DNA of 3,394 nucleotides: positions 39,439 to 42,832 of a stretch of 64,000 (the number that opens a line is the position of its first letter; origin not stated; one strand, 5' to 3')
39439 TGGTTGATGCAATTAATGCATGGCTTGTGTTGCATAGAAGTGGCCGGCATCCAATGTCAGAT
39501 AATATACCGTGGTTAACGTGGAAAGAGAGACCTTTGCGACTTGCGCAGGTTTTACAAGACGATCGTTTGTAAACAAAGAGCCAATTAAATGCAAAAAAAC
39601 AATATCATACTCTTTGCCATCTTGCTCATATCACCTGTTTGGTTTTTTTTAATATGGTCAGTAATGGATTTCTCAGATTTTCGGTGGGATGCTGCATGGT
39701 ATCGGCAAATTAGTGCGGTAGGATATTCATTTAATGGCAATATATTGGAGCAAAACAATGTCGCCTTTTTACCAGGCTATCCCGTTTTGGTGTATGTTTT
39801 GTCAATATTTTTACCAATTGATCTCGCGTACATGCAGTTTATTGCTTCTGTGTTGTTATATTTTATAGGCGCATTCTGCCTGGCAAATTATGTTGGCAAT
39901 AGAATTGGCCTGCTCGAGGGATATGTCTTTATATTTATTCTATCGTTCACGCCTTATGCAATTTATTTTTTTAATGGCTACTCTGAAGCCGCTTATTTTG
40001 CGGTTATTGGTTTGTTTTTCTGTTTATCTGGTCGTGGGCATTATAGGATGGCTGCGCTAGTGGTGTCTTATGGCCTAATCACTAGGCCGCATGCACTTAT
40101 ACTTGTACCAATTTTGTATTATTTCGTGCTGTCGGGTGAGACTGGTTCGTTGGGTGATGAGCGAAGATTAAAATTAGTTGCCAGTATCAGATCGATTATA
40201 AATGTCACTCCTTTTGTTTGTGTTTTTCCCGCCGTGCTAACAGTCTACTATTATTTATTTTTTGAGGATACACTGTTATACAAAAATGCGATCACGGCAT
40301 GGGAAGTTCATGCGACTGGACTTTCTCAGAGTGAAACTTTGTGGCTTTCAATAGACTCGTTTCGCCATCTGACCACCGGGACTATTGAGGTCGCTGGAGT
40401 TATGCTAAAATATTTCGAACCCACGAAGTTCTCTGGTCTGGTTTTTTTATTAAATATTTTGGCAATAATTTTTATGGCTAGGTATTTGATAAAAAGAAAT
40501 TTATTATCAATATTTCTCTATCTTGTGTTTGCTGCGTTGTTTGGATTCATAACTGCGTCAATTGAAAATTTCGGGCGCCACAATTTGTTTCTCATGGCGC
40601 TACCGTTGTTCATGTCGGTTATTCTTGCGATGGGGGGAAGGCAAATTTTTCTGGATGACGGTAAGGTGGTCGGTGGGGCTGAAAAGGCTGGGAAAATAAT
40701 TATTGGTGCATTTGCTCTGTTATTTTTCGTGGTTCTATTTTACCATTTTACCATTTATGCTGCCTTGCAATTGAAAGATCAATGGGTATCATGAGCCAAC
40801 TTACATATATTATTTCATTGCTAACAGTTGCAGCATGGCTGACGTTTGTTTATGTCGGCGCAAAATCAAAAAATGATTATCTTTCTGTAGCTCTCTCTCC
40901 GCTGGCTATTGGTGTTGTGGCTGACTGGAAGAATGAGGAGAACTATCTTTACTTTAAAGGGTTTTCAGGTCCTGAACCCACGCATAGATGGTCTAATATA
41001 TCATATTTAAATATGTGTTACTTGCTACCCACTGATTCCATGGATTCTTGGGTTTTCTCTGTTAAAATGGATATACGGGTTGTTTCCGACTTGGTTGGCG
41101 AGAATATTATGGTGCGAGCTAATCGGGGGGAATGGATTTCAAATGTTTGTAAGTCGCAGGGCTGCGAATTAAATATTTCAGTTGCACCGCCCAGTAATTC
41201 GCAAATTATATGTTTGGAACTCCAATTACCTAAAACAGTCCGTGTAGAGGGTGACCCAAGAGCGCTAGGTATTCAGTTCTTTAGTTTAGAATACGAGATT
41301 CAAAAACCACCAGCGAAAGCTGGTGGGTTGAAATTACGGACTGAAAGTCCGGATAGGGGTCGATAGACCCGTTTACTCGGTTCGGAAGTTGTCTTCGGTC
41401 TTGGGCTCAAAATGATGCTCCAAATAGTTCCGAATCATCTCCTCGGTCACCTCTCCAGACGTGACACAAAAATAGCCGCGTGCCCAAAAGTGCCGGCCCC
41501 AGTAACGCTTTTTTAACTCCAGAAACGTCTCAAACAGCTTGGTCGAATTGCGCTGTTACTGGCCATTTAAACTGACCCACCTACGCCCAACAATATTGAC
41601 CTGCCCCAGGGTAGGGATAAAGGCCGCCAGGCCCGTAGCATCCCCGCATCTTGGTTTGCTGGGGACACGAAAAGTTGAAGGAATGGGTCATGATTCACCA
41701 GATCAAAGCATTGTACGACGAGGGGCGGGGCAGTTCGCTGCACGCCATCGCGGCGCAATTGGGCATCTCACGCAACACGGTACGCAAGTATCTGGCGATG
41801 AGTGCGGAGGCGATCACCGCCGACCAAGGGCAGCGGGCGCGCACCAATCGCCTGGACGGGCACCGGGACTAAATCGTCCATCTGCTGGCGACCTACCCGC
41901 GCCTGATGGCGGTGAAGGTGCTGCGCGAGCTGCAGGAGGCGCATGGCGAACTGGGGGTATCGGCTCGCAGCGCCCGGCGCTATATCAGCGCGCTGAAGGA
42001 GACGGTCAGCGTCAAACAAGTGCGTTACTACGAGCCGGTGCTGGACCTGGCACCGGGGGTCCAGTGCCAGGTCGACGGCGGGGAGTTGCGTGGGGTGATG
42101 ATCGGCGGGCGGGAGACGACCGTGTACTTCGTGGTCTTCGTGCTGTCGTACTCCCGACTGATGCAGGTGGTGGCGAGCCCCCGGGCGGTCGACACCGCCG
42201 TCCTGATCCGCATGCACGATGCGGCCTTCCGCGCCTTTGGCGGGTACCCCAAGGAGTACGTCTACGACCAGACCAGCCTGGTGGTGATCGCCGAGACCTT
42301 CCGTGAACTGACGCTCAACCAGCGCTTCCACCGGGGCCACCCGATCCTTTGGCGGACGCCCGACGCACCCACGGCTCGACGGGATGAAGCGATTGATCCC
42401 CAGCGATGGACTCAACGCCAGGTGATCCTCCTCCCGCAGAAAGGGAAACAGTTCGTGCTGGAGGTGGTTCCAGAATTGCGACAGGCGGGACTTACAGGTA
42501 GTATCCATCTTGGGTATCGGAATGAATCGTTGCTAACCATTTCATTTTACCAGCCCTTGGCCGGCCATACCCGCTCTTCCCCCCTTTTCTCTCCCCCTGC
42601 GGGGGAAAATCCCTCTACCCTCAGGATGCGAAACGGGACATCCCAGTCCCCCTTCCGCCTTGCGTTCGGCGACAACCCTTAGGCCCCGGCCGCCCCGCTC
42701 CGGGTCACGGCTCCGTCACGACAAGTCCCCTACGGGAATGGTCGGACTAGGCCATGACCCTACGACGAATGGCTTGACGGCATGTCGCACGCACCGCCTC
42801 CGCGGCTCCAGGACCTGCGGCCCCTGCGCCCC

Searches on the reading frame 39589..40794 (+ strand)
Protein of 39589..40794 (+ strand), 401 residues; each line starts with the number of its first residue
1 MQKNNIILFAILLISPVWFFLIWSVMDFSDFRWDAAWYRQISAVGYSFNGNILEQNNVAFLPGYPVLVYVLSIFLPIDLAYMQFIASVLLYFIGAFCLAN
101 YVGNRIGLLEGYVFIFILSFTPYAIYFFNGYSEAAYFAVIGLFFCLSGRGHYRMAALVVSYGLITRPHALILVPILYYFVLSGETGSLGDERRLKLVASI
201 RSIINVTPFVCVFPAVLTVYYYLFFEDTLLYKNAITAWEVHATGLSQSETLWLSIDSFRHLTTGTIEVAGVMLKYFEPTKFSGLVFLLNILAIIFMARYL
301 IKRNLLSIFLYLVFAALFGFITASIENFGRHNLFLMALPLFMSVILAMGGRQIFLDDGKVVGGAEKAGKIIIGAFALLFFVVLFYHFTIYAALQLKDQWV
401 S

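Call 7: search_protein_families(library=ncbifam, proteins=[window:39589-40794:+], max_evalue=0.001)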
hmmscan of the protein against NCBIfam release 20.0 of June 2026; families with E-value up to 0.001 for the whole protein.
window:39589-40794:+ (401 aa): 0 families

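Call 8: search_protein_families(library=pfam, proteins=[window:39589-40794:+], max_evalue=0.001)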
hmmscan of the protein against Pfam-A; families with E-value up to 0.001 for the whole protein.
window:39589-40794:+ (401 aa): 0 families

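Call 38: search_protein_families(library=pfam, proteins=[window:39589-40794:+], max_evalue=1)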
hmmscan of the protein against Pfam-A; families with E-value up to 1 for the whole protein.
window:39589-40794:+ (401 aa): 0 families

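Call 53: find_homologous_proteins(query=window:39589-40794:+, max_evalue=0.001)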
Query window:39589-40794:+ (401 aa): 2 proteins with E <= 0.001 among 8000 candidates.
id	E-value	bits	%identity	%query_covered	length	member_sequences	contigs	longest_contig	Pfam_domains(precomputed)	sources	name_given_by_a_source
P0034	2.4e-256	868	100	100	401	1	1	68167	-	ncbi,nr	ncbi:MAG: hypothetical protein IT487_13655 [Chromatiaceae bacterium]|nr:hypothetical protein [Chroma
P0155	1.9e-49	187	32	97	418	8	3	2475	-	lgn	-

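Call 65: search_protein_representatives(protein=window:39589-40794:+)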
Query: 401 residues. Proteins with E-value up to 0.001 (for the whole library): 708; up to 1e-10: 51; up to 1e-30: 14. The best 150 are listed.
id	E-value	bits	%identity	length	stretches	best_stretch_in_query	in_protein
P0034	7.8e-257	868.3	100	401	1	1-401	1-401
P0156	6.4e-62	226.5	34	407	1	2-401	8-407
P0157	6.4e-60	220.0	35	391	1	6-401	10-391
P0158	1.1e-56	209.3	33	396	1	8-401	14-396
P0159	1.4e-55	205.7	35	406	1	13-401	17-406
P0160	2.2e-54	201.7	32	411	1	10-401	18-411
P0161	8.4e-54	199.8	34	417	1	5-401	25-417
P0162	2.2e-52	195.2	38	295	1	8-286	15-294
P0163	4.2e-51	190.9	34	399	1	9-401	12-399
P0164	3.3e-50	188.0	32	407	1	9-346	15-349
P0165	9.5e-49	183.2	33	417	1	11-350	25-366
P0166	3.4e-48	181.4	34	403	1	11-348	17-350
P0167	1.4e-44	169.4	33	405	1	7-400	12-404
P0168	3.2e-41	158.4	31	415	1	9-394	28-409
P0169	5.8e-22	95.0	32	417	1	17-375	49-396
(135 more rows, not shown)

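Call 67: search_protein_families(library=pfam, alignment_id=A2, max_evalue=0.01)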
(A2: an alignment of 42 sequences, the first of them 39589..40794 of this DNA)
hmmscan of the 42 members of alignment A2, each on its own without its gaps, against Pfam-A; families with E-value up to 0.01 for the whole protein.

A. member 1, window:39589-40794:+ (401 aa): 0 families

B. families by the number of members that match (of 42 scanned): 3 families
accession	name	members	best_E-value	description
PF04188.19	Mannosyl_trans2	16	3.6e-09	Mannosyltransferase (PIG-V)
PF13231.12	PMT_2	9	4.1e-06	Dolichyl-phosphate-mannose-protein mannosyltransferase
PF09594.16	GT87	1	5.8e-05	Glycosyltransferase family 87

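Call 76: predict_structure(alignment_id=A2)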
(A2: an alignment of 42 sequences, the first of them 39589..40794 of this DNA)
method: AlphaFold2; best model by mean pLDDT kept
length: 401 residues; sequences in the alignment: 42
mean_pLDDT: 93.3   pTM: 0.93
mean pLDDT of the five models: 93.3, 92.7, 92.6, 92.1, 92.0
residues with pLDDT >= 90: 326; 70-90: 60; 50-70: 15; < 50: 0
segments of 3 or more residues with pLDDT < 50: none
pLDDT, mean of each block of 10 residues (from residue 1): 83 97 95 96 97 96 98 96 98 98 95 97 97 98 98 98 97 98 78 90 98 98 97 91 77 89 91 95 95 97 96 96 88 96 91 69 85 93 97 95 83
secondary structure, 60 per line:
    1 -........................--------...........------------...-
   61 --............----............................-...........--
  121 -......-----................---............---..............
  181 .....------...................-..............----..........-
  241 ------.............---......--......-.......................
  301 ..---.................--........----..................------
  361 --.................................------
elements in order: H2-25 H34-44 H63-74 H79-106 H108-118 H122-127 H133-148 H152-163 H167-185 H192-210 H212-225 H230-239 H247-259 E263-268 E271-276 H278-302 H306-322 H325-332 H337-354 H363-395

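Call 78: fold_search(model_id=the predicted structure, library=pdb)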
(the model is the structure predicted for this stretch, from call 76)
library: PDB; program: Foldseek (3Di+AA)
matches with E <= 10: 438; with E <= 0.001: 20
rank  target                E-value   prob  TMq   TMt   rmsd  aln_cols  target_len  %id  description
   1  7e9s_A                1.2e-06  1.00  0.54  0.28  13.1       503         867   12  Archaeal oligosaccharyltransferase AglB from Archaeoglobus fulgidus in complex with an inhibitory peptide and a dolich (released 2021-09-08)
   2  8agc_A                1.3e-06  1.00  0.56  0.35  12.7       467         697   13  Structure of yeast oligosaccharylransferase complex with lipid-linked oligosaccharide and non-acceptor peptide bound (released 2022-12-07)
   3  3wak                  2.6e-06  1.00  0.54  0.29  11.2       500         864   12  Crystal structure of the Archaeoglobus fulgidus oligosaccharyltransferase (O29867_ARCFU) in the apo form (released 2013-10-30)
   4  8b6l_I                3.3e-06  1.00  0.51  0.33  12.9       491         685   13  Subtomogram average of the human Sec61-TRAP-OSTA-translocon (released 2022-12-07)
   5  5gmy_A                3.6e-06  1.00  0.52  0.27  16.3       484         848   12  Crystal structure of the Archaeoglobus fulgidus oligosaccharyltransferase (O29867_ARCFU) tethered with an acceptor pep (released 2017-02-01)
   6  7oci_F                6.2e-06  1.00  0.58  0.39  13.0       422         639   13  Cryo-EM structure of yeast Ost6p containing oligosaccharyltransferase complex (released 2022-02-16)
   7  8agb_A                6.5e-06  1.00  0.60  0.40  12.8       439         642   12  Structure of yeast oligosaccharylransferase complex with lipid-linked oligosaccharide bound (released 2022-12-07)
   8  8age_A                8.1e-06  1.00  0.59  0.39  12.0       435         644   13  Structure of yeast oligosaccharylransferase complex with acceptor peptide bound (released 2022-12-07)
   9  9n9j_I                3.0e-05  1.00  0.55  0.34  14.4       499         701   12  Structure of a GRP94 folding intermediate engaged with a CCDC134- and FKBP11-bound secretory translocon (released 2025-11-19)
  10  6gxc_A                3.1e-05  1.00  0.54  0.34  11.9       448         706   12  Bacterial oligosaccharyltransferase PglB in complex with an inhibitory peptide and a reactive lipid-linked oligosaccha (released 2018-11-14)
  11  6c26_A                3.4e-05  1.00  0.56  0.37  15.0       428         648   13  The Cryo-EM structure of a eukaryotic oligosaccharyl transferase complex (released 2018-01-31)
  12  6ftg_5                4.8e-05  1.00  0.56  0.38  13.3       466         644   11  Subtomogram average of OST-containing ribosome-translocon complexes from canine rough microsomal membranes (released 2018-03-21)
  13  8pn9_A                4.8e-05  1.00  0.54  0.36  11.8       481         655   12  Structure of human oligosaccharyltransferase OST-A complex bound to NGI-1 (released 2024-05-08)
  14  6s7o_A                5.7e-05  1.00  0.58  0.38  12.1       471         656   12  Cryo-EM structure of human oligosaccharyltransferase complex OST-A (released 2019-12-18)
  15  5ogl_A                1.0e-04  1.00  0.52  0.33  12.1       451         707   12  Structure of bacterial oligosaccharyltransferase PglB in complex with an acceptor peptide and an lipid-linked oligosac (released 2017-10-25)
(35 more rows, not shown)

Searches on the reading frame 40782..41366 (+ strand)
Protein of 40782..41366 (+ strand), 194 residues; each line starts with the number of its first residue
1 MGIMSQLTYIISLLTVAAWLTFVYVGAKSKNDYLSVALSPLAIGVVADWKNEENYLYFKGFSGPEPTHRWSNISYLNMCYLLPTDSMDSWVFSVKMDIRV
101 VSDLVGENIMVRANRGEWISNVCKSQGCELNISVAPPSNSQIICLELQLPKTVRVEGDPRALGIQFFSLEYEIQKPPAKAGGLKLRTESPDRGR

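Call 7: search_protein_families(library=ncbifam, proteins=[window:40782-41366:+], max_evalue=0.001)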
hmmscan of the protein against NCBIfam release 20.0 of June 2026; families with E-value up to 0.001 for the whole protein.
window:40782-41366:+ (194 aa): 0 families

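Call 8: search_protein_families(library=pfam, proteins=[window:40782-41366:+], max_evalue=0.001)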
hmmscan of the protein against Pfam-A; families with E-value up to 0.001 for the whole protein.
window:40782-41366:+ (194 aa): 0 families

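Call 38: search_protein_families(library=pfam, proteins=[window:40782-41366:+], max_evalue=1)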
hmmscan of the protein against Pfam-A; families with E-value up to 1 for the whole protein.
window:40782-41366:+ (194 aa): 1 family
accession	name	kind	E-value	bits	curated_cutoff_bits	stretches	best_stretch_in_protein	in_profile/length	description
PF22895.2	DUF7024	-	0.026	14.8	24.4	1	57-170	27-142/145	Domain of unknown function (DUF7024)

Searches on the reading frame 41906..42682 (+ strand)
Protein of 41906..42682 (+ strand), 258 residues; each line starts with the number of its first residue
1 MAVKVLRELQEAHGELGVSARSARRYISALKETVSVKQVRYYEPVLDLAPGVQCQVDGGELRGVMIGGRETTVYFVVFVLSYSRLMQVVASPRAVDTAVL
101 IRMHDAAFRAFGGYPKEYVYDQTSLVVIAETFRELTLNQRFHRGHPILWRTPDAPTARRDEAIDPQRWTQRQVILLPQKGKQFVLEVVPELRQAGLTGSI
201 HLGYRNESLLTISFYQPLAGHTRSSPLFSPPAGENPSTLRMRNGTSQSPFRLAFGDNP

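Call 7: search_protein_families(library=ncbifam, proteins=[window:41906-42682:+], max_evalue=0.001)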
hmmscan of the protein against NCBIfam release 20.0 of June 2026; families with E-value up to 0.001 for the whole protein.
window:41906-42682:+ (258 aa): 1 family
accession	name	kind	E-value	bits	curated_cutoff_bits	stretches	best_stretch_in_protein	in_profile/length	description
NF033546.1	transpos_IS21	equivalog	1.8e-23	83.5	160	1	2-142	72-206/294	IS21 family transposase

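Call 8: search_protein_families(library=pfam, proteins=[window:41906-42682:+], max_evalue=0.001)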
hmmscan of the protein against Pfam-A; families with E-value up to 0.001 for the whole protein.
window:41906-42682:+ (258 aa): 1 family
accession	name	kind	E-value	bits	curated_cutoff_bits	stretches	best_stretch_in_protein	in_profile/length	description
PF00665.32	rve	-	3.5e-07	30.9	32.6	1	50-143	4-98/102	Integrase core domain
